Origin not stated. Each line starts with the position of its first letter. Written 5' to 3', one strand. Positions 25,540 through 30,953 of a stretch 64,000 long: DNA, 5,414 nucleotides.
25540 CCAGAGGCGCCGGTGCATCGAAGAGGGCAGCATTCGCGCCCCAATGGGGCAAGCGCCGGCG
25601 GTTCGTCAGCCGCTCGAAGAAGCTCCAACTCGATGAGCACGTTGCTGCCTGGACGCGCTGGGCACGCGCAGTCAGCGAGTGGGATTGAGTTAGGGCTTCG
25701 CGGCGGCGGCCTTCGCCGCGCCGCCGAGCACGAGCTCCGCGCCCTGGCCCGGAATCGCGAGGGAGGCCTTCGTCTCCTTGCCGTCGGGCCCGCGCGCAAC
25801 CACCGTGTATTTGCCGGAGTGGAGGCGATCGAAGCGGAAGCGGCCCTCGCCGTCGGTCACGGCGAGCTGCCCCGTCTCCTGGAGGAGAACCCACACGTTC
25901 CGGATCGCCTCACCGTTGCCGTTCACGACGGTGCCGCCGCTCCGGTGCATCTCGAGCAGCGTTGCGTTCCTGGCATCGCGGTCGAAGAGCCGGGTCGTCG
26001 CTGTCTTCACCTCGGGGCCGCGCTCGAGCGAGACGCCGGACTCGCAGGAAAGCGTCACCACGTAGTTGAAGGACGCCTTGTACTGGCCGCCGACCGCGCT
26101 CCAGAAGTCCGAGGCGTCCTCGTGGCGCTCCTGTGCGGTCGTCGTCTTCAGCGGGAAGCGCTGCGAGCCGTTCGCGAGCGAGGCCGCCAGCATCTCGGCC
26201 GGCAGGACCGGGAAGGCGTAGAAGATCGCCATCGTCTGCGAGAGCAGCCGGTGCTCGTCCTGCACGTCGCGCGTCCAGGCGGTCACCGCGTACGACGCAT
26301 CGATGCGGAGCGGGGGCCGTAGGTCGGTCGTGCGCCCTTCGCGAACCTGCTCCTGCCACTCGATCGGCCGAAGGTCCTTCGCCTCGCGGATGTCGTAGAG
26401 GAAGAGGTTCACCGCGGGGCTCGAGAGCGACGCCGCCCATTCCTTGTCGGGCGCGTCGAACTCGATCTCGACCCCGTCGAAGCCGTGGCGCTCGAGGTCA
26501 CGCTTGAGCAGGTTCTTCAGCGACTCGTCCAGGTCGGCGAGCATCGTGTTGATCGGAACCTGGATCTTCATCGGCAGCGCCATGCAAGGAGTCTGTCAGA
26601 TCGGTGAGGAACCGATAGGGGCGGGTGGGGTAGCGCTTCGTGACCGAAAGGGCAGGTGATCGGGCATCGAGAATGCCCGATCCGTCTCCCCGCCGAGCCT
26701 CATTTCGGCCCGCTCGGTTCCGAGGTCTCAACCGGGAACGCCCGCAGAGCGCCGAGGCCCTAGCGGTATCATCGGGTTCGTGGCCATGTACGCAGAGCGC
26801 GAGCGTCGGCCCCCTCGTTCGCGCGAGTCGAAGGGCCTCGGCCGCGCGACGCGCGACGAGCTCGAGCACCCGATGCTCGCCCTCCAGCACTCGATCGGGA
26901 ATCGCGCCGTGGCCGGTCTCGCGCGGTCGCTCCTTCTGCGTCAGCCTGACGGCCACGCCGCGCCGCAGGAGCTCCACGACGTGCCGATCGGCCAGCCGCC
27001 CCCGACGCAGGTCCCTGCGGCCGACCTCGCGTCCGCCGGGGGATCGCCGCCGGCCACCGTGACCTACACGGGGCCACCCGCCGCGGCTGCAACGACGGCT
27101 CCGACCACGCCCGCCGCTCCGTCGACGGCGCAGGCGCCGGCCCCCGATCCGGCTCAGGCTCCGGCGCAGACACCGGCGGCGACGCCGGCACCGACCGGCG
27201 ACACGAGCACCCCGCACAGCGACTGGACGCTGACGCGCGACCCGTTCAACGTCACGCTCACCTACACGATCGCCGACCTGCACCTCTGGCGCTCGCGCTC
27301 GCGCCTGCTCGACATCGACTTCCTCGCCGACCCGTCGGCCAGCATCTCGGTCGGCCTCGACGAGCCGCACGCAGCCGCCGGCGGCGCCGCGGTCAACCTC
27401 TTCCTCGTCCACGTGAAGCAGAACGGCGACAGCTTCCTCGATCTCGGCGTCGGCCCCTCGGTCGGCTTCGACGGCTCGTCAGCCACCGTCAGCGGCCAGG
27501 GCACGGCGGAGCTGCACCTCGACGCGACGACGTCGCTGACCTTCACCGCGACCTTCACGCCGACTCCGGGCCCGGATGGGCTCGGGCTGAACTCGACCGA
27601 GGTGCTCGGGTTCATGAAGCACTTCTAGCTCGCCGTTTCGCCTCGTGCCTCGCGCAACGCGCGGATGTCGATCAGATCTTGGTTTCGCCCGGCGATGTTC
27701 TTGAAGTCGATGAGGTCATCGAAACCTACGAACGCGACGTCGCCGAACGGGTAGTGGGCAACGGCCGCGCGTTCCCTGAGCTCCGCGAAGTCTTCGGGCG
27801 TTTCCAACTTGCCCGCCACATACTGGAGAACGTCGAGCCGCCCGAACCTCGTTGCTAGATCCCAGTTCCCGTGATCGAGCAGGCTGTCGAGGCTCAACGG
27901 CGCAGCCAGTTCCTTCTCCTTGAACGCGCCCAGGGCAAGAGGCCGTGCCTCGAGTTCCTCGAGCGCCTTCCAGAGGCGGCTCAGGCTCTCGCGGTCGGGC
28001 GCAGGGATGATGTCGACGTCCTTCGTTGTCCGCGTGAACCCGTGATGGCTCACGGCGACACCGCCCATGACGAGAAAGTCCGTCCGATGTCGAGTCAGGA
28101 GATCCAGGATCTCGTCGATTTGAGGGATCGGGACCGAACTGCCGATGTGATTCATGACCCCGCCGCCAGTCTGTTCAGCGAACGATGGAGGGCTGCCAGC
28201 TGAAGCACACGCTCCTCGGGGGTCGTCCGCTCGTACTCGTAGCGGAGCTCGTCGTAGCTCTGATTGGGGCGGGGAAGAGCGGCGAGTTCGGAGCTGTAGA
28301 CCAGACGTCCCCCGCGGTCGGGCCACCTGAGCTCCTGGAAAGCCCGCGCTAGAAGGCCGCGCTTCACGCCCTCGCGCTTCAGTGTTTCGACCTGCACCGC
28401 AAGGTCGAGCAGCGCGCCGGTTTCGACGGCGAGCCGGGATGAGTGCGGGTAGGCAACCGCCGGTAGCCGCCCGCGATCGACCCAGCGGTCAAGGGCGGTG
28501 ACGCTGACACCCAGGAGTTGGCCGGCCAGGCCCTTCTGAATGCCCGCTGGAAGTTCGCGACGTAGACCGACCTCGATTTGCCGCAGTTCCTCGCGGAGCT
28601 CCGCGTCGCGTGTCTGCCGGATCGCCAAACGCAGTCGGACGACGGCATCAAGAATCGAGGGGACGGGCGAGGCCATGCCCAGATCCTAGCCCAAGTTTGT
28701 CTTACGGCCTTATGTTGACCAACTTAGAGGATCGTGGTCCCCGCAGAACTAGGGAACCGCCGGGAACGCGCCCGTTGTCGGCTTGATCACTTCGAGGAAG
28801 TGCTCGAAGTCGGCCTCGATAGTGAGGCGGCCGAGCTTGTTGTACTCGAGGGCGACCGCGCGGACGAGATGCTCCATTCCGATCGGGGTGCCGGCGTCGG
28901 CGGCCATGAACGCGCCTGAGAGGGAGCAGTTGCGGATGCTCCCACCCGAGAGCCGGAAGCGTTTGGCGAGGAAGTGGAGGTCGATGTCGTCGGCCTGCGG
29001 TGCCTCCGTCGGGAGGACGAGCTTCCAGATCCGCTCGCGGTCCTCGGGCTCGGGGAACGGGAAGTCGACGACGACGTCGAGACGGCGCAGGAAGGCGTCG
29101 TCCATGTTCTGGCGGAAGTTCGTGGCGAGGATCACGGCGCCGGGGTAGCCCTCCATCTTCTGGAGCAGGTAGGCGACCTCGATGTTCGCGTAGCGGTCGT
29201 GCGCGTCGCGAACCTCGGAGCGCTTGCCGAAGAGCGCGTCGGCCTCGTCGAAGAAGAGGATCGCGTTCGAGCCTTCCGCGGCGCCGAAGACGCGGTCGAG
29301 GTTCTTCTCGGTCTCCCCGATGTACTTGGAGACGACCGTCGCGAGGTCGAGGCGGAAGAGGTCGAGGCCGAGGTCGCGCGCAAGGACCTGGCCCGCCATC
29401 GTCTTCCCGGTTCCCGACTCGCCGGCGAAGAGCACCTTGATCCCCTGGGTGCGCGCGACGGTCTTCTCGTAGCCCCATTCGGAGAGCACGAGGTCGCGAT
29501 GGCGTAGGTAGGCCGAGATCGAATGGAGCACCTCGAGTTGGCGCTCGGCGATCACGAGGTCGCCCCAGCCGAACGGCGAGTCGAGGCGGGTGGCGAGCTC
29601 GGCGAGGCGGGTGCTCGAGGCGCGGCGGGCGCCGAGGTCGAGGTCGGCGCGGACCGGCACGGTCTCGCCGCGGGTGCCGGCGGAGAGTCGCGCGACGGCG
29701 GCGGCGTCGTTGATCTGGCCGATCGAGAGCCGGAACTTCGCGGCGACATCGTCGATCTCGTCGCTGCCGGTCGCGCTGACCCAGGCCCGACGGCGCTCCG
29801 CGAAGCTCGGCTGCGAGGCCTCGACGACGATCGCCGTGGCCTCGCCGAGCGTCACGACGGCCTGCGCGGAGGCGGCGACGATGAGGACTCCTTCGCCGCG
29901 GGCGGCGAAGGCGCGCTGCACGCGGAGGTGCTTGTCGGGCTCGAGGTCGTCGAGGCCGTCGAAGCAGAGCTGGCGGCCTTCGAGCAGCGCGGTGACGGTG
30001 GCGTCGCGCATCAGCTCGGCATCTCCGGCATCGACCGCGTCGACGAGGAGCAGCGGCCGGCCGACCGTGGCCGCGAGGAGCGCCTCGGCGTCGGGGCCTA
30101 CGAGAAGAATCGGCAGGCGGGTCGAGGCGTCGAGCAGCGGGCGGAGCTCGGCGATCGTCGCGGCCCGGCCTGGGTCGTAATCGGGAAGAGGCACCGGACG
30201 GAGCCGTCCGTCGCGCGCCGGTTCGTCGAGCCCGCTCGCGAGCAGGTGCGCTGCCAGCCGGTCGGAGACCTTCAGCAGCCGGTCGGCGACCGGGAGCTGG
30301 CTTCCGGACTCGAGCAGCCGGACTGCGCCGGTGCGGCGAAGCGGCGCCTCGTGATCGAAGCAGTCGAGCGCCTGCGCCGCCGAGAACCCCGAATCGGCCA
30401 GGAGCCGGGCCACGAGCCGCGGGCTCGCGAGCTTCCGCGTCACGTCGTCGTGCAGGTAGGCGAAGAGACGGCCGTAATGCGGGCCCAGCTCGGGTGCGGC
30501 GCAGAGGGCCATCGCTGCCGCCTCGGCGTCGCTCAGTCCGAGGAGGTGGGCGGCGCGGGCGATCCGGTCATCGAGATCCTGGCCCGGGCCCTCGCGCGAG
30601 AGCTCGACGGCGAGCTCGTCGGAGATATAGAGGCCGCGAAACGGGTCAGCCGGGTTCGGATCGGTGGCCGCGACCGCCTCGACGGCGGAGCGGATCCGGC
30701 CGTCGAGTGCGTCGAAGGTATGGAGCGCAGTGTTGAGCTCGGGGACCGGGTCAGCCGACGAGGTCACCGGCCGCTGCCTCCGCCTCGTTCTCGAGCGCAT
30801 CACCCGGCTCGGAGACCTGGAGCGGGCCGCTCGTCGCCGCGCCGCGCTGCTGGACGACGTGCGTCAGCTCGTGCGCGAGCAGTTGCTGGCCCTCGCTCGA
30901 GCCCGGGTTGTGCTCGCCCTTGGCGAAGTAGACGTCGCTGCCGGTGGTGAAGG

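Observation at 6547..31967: Complete phage-tail-like contractile injection system locus with P2-like order but no head, fibre or PAAR genes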

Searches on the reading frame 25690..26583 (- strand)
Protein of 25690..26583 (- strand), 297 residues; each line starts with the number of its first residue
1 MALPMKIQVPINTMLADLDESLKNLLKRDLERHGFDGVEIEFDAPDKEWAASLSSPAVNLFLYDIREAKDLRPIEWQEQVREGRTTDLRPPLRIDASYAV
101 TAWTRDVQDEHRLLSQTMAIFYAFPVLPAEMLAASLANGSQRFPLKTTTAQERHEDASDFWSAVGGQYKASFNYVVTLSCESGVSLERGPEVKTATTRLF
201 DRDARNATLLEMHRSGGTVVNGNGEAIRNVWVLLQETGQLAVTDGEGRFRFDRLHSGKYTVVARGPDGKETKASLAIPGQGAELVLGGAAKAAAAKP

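Call 5: search_protein_families(library=pfam, proteins=[window:25690-26583:-], max_evalue=0.01)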
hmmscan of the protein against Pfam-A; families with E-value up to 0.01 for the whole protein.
window:25690-26583:- (297 aa): 6 families
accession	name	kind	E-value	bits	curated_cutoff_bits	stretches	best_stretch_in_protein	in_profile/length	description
PF14065.11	Pvc16_N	-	1.7e-37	129.3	27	1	18-179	2-164/180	Pvc16 N-terminal domain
PF13620.12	CarboxypepD_reg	-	2.2e-09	38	32.3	1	217-277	4-69/82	Carboxypeptidase regulatory-like domain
PF13715.12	CarbopepD_reg_2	-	3.5e-07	30.6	32.2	1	217-264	3-51/88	CarboxypepD_reg-like domain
PF24025.1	Ig_DR_A0283-like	-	0.00013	22.7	27.1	1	219-273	13-72/102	DR_A0283-like, Ig-like domain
PF17210.9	SdrD_B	-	0.00018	22.1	29.7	1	225-270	22-71/112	SdrD B-like domain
PF23193.1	NOMO_3rd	-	0.00021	21.7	27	1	239-266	60-87/120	NOMO third transthyretin-like domain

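Call 31: search_solved_structures(query=window:25690-26583:-, max_evalue=0.001)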
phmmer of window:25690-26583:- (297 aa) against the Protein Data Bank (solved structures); distinct sequences matched with E-value up to 0.001: 4.
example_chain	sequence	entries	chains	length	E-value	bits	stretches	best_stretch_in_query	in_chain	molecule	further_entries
9gts_0A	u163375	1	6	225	8.2e-26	94.3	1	14-198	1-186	Pvc16 N-terminal domain-containing protein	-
6rap_E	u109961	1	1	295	9.4e-07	31.8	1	23-197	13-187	Afp16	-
9qgn_A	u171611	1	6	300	7.6e-06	28.8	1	11-179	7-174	DUF4255 domain-containing protein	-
6j0f_A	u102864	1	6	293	0.00013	24.8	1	36-201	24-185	Pvc16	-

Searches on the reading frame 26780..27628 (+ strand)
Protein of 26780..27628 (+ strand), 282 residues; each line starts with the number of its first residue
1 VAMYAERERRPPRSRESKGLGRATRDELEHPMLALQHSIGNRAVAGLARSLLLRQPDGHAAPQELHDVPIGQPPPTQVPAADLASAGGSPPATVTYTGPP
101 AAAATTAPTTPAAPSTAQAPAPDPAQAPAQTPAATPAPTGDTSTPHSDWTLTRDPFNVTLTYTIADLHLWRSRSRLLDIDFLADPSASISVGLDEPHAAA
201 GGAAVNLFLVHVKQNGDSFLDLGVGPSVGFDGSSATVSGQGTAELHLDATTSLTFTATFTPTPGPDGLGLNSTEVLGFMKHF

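Call 17: search_protein_families(library=pfam, proteins=[window:26780-27628:+], max_evalue=0.01)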
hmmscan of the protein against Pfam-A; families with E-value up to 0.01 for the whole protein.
window:26780-27628:+ (282 aa): 0 families

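Call 41: search_protein_families(library=ncbifam, proteins=[window:26780-27628:+], max_evalue=0.01)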
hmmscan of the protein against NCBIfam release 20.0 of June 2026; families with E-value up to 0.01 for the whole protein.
window:26780-27628:+ (282 aa): 0 families

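Call 87: search_protein_families(library=phrogs, proteins=[window:26780-27628:+], max_evalue=0.001)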
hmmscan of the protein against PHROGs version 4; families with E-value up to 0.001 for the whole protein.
window:26780-27628:+ (282 aa): 0 families

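Call 101: search_protein_families(library=padloc, proteins=[window:26780-27628:+], max_evalue=0.001)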
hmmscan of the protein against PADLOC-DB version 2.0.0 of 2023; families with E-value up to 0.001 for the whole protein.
window:26780-27628:+ (282 aa): 0 families

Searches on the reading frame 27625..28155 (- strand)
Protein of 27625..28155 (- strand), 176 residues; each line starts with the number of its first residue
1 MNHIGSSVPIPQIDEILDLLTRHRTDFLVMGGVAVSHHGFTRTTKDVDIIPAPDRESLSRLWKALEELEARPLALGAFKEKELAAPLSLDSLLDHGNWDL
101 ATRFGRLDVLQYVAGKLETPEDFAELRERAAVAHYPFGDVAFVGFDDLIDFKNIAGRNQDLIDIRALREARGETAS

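Call 17: search_protein_families(library=pfam, proteins=[window:27625-28155:-], max_evalue=0.01)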
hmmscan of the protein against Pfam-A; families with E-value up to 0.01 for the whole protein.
window:27625-28155:- (176 aa): 1 family
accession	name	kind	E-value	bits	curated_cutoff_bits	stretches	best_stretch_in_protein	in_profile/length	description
PF19502.5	DUF6036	-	2.6e-05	24.5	23.6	1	12-166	5-117/164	Nucleotidyltransferase of unknown function (DUF6036)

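Call 87: search_protein_families(library=phrogs, proteins=[window:27625-28155:-], max_evalue=0.001)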
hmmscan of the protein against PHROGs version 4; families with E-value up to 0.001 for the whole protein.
window:27625-28155:- (176 aa): 0 families

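Call 101: search_protein_families(library=padloc, proteins=[window:27625-28155:-], max_evalue=0.001)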
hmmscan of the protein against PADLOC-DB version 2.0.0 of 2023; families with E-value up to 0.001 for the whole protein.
window:27625-28155:- (176 aa): 0 families

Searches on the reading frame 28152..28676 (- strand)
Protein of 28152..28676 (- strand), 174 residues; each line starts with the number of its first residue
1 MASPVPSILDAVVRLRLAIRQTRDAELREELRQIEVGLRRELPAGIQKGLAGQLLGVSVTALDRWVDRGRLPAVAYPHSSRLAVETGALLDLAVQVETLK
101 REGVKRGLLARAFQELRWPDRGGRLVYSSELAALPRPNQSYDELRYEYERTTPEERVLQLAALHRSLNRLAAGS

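Call 6: search_protein_families(library=pfam, proteins=[window:28152-28676:-], max_evalue=0.01)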
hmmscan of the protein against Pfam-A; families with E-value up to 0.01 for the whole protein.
window:28152-28676:- (174 aa): 1 family
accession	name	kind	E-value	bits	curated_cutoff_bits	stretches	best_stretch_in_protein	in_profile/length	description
PF12728.13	HTH_17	-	0.0022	18.6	27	1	53-74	9-30/51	Helix-turn-helix domain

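Call 87: search_protein_families(library=phrogs, proteins=[window:28152-28676:-], max_evalue=0.001)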
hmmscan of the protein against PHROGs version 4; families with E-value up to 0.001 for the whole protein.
window:28152-28676:- (174 aa): 0 families

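Call 101: search_protein_families(library=padloc, proteins=[window:28152-28676:-], max_evalue=0.001)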
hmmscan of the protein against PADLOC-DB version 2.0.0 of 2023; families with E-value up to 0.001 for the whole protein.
window:28152-28676:- (174 aa): 0 families

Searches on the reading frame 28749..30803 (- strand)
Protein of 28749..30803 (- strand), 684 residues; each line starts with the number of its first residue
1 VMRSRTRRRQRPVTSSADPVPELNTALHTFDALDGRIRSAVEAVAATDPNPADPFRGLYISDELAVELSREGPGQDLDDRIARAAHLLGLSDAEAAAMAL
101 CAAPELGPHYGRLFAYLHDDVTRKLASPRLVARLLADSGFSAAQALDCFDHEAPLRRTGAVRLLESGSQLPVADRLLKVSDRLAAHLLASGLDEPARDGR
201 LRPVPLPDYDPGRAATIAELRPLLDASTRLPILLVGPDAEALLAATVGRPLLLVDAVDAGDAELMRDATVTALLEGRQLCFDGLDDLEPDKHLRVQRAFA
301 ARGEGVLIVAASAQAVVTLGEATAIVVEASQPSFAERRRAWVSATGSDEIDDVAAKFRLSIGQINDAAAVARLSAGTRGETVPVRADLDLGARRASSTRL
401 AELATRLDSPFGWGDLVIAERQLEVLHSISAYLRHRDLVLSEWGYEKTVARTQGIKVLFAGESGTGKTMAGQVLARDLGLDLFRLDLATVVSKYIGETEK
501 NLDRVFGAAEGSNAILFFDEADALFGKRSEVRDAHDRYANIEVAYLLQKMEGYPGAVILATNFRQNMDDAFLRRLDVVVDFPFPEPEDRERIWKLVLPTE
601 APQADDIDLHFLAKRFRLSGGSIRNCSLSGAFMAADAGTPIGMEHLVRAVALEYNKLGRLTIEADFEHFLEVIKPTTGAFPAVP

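Call 6: search_protein_families(library=pfam, proteins=[window:28749-30803:-], max_evalue=0.01)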
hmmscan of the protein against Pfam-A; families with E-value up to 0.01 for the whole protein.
window:28749-30803:- (684 aa): 2 families
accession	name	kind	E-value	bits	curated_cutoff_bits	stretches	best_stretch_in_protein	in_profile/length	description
PF00004.35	AAA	-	4.4e-24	85.9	21.2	1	457-582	1-130/131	ATPase family associated with various cellular activities (AAA)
PF22977.2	WHD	-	9.2e-20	71.7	27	1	79-191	96-209/221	Winged helix domain, variant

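Call 35: find_related_loci(query=window:28749-30803:-, collection=metagenome_contigs, flank=10000)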
Query window:28749-30803:- (684 aa) in metagenome_contigs; peptide patterns used: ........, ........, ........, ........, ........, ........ (x = any residue, [..] = any of these).
188 stretches matched a pattern; 77 encode a relative of the query (tblastn E <= 1e-3); 77 distinct loci.
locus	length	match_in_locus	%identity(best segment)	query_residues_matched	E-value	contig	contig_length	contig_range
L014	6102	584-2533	70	29-678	0e+0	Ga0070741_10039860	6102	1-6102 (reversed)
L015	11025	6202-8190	68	13-678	0e+0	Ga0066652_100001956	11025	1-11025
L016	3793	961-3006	66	6-678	0e+0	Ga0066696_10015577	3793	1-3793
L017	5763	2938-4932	65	2-673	0e+0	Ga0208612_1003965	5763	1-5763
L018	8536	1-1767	71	90-679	0e+0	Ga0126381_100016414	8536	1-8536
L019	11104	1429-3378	63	30-681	0e+0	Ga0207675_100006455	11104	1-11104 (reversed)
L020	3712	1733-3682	62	30-681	0e+0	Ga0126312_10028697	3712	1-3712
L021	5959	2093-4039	62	30-681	0e+0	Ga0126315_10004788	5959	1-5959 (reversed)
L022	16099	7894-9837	63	30-678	0e+0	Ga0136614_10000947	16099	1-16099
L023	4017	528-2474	63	25-674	0e+0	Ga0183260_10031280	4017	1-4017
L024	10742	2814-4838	62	6-678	0e+0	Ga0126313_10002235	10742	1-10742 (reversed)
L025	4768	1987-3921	61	29-674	0e+0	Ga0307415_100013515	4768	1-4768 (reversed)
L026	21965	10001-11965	65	30-678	0e+0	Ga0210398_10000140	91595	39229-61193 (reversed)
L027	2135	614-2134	77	4-514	0e+0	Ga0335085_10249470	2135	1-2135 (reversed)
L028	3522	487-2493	63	30-674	0e+0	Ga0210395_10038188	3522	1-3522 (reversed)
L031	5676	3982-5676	69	12-580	0e+0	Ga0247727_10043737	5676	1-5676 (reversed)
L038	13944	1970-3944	72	2-674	0e+0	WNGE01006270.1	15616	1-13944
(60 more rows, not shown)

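Call 67: search_protein_families(library=pfam, proteins=[L018:2481-4358:+, L021:4075-5448:-, L026:15818-17932:-, L038:4752-6278:-, L031:2232-3389:+], max_evalue=0.01)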
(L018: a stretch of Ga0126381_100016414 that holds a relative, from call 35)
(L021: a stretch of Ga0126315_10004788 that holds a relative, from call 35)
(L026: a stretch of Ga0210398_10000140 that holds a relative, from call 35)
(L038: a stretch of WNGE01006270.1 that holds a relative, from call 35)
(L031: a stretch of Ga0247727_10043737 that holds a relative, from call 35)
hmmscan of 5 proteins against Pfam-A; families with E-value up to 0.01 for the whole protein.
L018:2481-4358:+ (626 aa): 0 families

L021:4075-5448:- (458 aa): 1 family
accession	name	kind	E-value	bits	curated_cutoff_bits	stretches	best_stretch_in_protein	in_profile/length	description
PF11209.13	LmeA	-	0.0074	16.8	27.3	0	147-201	26-81/217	LmeA-like phospholipid-binding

L026:15818-17932:- (705 aa): 1 family
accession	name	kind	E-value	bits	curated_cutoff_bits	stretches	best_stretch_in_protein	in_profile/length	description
PF00648.27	Peptidase_C2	-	2.8e-08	33.6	23.8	1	200-243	36-78/297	Calpain family cysteine protease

L038:4752-6278:- (509 aa): 0 families

L031:2232-3389:+ (386 aa): 1 family
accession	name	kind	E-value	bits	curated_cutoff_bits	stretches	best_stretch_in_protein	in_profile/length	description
PF13699.11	eCIS_core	-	5.5e-28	97.4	22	1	86-162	2-78/79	eCIS core domain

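Call 101: search_protein_families(library=padloc, proteins=[window:28749-30803:-], max_evalue=0.001)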
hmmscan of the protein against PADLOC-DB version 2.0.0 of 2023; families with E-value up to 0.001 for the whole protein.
window:28749-30803:- (684 aa): 6 families
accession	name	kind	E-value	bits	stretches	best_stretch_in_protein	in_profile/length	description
PDLC02196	IetA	-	2.7e-28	97.5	1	456-629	124-296/374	-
PDLC04232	IetA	-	5e-22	76.7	1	455-593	117-255/330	-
PDLC02195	IetA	-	5.1e-18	63.6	1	455-624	138-306/395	-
PDLC04231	IetA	-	1.2e-15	56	1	439-585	108-248/262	-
PDLC00914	TRIP13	-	5.8e-11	40.4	1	457-599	74-233/302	TRIP13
PDLC00915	TRIP13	-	1.6e-09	35.6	1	452-597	62-224/302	TRIP13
